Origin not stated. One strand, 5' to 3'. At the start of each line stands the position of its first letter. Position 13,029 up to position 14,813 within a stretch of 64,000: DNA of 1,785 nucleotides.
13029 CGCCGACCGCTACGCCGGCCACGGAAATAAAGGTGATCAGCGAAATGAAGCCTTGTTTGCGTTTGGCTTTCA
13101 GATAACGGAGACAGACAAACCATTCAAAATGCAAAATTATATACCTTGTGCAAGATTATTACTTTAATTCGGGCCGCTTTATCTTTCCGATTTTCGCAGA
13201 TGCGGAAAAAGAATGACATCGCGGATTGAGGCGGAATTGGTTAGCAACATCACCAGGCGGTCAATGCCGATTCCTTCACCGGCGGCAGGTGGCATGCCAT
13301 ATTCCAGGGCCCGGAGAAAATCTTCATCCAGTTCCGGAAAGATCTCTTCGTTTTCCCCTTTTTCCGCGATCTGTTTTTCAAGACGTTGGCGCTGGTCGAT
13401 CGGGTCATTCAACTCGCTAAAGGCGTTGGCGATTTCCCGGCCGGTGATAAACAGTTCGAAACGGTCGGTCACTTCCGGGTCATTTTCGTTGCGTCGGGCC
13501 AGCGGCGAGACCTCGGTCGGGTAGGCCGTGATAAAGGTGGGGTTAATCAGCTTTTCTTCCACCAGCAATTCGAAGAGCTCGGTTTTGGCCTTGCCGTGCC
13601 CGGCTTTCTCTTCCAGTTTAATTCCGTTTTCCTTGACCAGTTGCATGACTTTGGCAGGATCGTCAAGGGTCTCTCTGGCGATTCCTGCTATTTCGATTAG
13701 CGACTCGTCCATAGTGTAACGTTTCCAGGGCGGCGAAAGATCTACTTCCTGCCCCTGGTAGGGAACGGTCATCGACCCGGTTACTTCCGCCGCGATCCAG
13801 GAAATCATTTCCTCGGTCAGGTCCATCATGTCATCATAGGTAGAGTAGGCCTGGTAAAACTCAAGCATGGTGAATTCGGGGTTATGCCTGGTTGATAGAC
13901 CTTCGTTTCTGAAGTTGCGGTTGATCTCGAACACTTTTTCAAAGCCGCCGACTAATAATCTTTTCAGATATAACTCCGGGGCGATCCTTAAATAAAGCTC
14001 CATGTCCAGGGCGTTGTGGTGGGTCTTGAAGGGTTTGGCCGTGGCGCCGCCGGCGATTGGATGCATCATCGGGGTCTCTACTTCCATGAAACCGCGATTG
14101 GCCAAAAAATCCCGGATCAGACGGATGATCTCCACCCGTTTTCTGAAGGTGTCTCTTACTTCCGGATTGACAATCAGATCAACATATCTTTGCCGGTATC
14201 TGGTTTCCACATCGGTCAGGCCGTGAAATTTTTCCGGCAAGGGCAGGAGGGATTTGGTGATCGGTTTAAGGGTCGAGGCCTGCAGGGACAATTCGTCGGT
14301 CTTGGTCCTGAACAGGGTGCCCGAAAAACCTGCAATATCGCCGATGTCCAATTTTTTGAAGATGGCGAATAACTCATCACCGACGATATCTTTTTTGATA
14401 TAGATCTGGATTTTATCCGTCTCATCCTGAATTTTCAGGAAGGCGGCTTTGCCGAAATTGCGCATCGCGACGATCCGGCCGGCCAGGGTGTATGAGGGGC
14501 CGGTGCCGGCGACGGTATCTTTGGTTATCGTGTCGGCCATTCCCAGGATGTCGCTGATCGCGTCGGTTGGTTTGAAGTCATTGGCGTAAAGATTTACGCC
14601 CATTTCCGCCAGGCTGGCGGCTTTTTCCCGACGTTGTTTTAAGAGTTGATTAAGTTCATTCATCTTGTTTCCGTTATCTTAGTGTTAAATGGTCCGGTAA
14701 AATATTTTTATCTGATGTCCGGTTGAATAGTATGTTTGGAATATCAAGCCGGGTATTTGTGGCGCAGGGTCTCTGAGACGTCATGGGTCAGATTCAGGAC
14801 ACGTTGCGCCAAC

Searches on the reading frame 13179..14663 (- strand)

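Call 75: search_protein_families(library=pfam, proteins=[window:13179-14663:-], max_evalue=0.00001)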
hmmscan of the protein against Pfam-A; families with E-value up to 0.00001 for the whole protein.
window:13179-14663:- (494 aa): 2 families
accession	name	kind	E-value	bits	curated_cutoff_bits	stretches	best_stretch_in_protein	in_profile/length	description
PF00152.25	tRNA-synt_2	-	4e-95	318.9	25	1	152-489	2-307/308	tRNA synthetases class II (D, K and N)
PF01336.31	tRNA_anti-codon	-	5.7e-16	58.7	27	1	58-135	1-75/75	OB-fold nucleic acid binding domain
